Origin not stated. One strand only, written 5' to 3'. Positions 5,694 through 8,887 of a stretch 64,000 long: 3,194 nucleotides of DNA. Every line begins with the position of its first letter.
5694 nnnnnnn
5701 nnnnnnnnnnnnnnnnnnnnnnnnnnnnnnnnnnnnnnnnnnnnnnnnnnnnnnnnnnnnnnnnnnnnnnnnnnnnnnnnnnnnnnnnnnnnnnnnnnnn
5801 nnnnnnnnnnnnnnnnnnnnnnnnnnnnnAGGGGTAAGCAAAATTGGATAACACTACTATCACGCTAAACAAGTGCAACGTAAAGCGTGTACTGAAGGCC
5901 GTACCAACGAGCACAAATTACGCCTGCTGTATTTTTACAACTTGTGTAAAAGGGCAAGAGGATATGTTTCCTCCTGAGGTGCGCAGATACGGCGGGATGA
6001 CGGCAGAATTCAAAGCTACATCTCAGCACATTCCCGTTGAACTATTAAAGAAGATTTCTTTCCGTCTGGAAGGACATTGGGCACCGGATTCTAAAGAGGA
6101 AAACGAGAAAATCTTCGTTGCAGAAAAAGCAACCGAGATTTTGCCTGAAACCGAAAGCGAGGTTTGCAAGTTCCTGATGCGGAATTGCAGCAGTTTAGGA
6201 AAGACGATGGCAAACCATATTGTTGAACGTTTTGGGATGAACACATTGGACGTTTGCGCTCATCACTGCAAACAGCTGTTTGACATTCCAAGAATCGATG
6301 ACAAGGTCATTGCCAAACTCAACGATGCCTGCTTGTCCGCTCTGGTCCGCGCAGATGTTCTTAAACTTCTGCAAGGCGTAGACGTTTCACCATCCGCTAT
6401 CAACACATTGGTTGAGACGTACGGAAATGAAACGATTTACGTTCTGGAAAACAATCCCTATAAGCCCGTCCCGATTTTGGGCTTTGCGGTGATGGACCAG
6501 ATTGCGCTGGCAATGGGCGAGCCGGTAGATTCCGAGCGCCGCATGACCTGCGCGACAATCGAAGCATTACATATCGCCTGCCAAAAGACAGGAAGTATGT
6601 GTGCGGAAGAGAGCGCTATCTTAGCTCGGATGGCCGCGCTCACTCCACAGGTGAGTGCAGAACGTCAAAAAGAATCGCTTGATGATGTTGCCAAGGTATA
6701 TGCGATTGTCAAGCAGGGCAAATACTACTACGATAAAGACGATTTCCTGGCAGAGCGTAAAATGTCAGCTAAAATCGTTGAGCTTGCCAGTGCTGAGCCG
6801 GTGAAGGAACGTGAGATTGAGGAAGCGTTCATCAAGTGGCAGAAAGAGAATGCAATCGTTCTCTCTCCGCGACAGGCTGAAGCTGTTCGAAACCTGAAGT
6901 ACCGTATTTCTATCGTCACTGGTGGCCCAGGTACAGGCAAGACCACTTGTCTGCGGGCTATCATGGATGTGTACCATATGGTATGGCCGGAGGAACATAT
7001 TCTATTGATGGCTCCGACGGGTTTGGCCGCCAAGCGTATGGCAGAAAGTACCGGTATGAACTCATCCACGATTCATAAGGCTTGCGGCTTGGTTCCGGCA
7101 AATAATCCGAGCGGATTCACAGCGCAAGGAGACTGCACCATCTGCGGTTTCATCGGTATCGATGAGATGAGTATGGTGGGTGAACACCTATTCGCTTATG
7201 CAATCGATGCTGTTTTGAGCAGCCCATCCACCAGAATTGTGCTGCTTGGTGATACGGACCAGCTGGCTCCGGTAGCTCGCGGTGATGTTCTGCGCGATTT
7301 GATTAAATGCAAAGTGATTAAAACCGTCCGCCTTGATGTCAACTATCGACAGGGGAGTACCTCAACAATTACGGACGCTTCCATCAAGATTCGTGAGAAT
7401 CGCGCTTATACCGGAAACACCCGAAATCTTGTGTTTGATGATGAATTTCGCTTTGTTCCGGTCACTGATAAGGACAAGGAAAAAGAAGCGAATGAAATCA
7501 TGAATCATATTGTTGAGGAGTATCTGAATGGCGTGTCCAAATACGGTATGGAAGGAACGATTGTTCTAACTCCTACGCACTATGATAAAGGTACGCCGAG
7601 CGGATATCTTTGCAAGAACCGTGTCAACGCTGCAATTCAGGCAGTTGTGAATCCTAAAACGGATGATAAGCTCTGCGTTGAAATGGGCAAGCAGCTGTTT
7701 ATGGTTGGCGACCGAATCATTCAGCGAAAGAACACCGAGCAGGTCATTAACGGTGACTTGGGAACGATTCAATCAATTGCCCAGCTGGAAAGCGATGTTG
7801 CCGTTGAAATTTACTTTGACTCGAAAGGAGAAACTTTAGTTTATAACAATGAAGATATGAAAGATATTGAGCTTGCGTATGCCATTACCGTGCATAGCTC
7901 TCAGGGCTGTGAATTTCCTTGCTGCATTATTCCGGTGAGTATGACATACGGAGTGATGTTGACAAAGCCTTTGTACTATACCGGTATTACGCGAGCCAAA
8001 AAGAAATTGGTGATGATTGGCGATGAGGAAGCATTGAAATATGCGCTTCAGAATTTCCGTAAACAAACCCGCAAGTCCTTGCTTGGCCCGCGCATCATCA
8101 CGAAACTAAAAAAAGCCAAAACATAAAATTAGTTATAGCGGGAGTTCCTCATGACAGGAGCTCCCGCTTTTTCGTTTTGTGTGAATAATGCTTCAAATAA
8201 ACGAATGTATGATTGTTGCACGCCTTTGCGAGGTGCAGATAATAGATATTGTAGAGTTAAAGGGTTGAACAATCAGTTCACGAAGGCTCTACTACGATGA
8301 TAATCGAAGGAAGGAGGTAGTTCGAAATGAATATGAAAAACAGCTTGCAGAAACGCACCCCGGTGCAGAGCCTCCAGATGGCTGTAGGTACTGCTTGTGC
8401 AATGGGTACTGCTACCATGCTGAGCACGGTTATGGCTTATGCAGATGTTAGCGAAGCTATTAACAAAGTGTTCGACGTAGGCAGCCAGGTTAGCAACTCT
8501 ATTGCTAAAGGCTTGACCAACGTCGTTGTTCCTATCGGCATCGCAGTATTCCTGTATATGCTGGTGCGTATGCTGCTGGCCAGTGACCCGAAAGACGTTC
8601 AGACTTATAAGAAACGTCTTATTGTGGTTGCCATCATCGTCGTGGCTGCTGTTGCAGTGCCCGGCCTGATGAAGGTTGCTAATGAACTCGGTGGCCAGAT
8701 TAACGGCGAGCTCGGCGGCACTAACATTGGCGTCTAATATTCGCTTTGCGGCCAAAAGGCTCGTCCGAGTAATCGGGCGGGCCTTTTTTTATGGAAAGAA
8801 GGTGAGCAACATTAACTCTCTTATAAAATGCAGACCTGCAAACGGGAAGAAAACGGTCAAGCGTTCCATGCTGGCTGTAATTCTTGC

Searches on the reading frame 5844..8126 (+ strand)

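Call 5: search_protein_families(library=pfam, proteins=[window:5844-8126:+], max_evalue=0.01)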
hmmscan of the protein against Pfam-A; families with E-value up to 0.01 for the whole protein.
window:5844-8126:+ (760 aa): 12 families
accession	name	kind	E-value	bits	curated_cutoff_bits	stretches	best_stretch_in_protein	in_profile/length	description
PF13604.12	AAA_30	-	1.2e-32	113.6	27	1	340-521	2-173/191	AAA domain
PF13245.12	AAA_19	-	2.4e-28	99.4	25.1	1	344-478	1-133/134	AAA domain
PF14490.11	HHH_RecD2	-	4.6e-15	55.7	27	1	171-253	7-92/92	ATP-dependent RecD2 DNA helicase HHH domain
PF13538.12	UvrD_C_2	-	2.2e-13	50.3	27.4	1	677-725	1-52/52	UvrD-like helicase C-terminal domain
PF18335.7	SH3_13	-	4.3e-13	49.3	41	1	595-655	2-64/65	ATP-dependent RecD-like DNA helicase SH3 domain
PF01443.25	Viral_helicase1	-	2.6e-08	34.4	21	1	655-725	151-227/228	Viral superfamily 1 RNA helicase core domain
PF13086.12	AAA_11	-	2.5e-06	27.9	27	1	344-400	6-69/257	AAA domain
PF05970.20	PIF1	-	0.00034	20.7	25.9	1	346-509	15-195/223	PIF1-like helicase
PF13361.12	UvrD_C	-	0.00063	19.7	25.6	0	676-725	285-346/350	UvrD-like helicase C-terminal domain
PF00580.27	UvrD-helicase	-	0.00073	19.7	23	1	341-402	2-64/271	UvrD/REP helicase N-terminal domain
PF13401.12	AAA_22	-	0.00091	20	27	1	354-487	6-105/130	AAA domain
PF13521.12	AAA_28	-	0.0012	19.5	27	1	357-391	3-37/164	AAA domain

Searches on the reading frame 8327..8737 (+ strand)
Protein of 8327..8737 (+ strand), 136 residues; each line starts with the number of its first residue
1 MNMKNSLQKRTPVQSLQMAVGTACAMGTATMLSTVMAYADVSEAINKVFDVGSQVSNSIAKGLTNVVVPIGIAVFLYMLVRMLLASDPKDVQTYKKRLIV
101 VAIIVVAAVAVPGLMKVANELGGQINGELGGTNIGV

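Call 5: search_protein_families(library=pfam, proteins=[window:8327-8737:+], max_evalue=0.01)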
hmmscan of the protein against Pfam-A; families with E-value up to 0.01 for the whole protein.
window:8327-8737:+ (136 aa): 1 family
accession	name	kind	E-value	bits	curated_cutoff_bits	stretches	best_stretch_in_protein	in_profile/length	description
PF18895.5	T4SS_pilin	-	2.7e-08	34.2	26.6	1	54-117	7-70/71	Type IV secretion system pilin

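Call 8: search_protein_families(library=ncbifam, proteins=[window:8327-8737:+], max_evalue=1)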
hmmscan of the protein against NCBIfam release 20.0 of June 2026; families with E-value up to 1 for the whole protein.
window:8327-8737:+ (136 aa): 4 families
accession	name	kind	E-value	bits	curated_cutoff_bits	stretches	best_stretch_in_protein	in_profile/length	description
NF045849.1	ICE_MMCAP2_0565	equivalog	8.6e-07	28.6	40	1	47-118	4-76/80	Mbov_0395 family pilin-like conjugal transfer protein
NF045890.1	conj_pls20_p028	equivalog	0.00011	21.2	150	1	4-126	8-128/377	pLS20_p028 family conjugation system transmembrane protein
NF041554.1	SA1362_fam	subfamily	0.0032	17.6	42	1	51-96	16-63/70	SA1362 family protein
TIGR01218.1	Gpos_tandem_5TM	subfamily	0.13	11.9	35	1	66-110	68-112/208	tandem five-TM protein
